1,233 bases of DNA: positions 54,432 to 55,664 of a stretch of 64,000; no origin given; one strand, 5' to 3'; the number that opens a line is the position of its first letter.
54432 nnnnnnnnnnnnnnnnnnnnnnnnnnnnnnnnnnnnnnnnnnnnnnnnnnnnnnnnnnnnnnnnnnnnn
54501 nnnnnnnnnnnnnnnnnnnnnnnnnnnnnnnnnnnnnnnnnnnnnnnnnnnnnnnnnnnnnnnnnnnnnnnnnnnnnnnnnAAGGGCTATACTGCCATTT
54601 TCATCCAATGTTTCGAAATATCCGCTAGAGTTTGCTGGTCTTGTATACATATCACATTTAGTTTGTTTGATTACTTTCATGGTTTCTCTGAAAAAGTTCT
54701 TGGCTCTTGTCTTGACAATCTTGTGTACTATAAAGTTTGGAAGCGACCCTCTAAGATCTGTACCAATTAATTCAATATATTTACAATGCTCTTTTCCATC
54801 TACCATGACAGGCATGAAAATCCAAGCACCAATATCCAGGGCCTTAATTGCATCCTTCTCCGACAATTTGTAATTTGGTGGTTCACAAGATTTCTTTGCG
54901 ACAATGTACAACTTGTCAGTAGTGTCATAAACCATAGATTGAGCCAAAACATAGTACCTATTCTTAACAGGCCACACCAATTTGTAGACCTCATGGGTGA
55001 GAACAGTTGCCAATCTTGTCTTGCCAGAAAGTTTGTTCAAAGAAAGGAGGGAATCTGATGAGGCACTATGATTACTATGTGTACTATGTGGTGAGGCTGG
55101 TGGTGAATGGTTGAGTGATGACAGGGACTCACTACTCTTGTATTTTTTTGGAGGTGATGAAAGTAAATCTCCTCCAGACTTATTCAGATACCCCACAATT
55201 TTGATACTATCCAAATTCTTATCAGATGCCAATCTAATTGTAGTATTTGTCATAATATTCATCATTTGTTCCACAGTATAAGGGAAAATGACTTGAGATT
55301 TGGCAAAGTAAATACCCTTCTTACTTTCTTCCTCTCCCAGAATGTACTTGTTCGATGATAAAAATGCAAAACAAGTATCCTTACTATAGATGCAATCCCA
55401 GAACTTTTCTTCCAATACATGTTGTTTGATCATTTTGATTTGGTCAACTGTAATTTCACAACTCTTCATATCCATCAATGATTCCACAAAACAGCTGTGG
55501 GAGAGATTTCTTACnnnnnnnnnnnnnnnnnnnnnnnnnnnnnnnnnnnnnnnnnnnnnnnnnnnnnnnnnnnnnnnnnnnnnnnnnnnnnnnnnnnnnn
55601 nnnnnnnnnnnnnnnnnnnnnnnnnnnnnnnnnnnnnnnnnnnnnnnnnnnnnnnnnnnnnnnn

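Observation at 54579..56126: A regulator-of-G-protein-signalling domain fused to a START lipid-binding-like domain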

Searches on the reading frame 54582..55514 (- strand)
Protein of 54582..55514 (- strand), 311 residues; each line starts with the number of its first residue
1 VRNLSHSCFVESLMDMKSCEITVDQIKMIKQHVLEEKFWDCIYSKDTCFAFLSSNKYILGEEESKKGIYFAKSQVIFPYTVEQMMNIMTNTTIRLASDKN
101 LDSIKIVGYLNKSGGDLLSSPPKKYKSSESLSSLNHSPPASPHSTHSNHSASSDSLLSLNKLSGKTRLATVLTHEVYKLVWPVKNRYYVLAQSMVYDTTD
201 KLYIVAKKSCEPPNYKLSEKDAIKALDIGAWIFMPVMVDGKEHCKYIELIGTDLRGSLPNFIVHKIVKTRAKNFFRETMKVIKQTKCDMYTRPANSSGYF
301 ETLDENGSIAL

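Call 79: search_solved_structures(query=A3, max_evalue=0.001, show_alignments=3)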
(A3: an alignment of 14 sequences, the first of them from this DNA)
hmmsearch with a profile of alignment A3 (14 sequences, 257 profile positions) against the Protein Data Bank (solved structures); distinct sequences matched with E-value up to 0.001: 5.
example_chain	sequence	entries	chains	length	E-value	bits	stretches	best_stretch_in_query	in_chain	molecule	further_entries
6ser_A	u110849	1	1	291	4.2e-13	52.1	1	66-230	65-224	START domain-containing protein 10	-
2mou_A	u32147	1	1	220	3e-08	36.2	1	36-232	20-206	StAR-related lipid transfer protein 6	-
3p0l_A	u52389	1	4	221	9e-06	28.1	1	67-231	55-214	Steroidogenic acute regulatory protein, mitochondrial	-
1ln1_A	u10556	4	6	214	0.00033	23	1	76-230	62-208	Phosphatidylcholine transfer protein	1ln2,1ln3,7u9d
7zvq_A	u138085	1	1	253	0.0005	22.4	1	142-231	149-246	Carotenoid-binding protein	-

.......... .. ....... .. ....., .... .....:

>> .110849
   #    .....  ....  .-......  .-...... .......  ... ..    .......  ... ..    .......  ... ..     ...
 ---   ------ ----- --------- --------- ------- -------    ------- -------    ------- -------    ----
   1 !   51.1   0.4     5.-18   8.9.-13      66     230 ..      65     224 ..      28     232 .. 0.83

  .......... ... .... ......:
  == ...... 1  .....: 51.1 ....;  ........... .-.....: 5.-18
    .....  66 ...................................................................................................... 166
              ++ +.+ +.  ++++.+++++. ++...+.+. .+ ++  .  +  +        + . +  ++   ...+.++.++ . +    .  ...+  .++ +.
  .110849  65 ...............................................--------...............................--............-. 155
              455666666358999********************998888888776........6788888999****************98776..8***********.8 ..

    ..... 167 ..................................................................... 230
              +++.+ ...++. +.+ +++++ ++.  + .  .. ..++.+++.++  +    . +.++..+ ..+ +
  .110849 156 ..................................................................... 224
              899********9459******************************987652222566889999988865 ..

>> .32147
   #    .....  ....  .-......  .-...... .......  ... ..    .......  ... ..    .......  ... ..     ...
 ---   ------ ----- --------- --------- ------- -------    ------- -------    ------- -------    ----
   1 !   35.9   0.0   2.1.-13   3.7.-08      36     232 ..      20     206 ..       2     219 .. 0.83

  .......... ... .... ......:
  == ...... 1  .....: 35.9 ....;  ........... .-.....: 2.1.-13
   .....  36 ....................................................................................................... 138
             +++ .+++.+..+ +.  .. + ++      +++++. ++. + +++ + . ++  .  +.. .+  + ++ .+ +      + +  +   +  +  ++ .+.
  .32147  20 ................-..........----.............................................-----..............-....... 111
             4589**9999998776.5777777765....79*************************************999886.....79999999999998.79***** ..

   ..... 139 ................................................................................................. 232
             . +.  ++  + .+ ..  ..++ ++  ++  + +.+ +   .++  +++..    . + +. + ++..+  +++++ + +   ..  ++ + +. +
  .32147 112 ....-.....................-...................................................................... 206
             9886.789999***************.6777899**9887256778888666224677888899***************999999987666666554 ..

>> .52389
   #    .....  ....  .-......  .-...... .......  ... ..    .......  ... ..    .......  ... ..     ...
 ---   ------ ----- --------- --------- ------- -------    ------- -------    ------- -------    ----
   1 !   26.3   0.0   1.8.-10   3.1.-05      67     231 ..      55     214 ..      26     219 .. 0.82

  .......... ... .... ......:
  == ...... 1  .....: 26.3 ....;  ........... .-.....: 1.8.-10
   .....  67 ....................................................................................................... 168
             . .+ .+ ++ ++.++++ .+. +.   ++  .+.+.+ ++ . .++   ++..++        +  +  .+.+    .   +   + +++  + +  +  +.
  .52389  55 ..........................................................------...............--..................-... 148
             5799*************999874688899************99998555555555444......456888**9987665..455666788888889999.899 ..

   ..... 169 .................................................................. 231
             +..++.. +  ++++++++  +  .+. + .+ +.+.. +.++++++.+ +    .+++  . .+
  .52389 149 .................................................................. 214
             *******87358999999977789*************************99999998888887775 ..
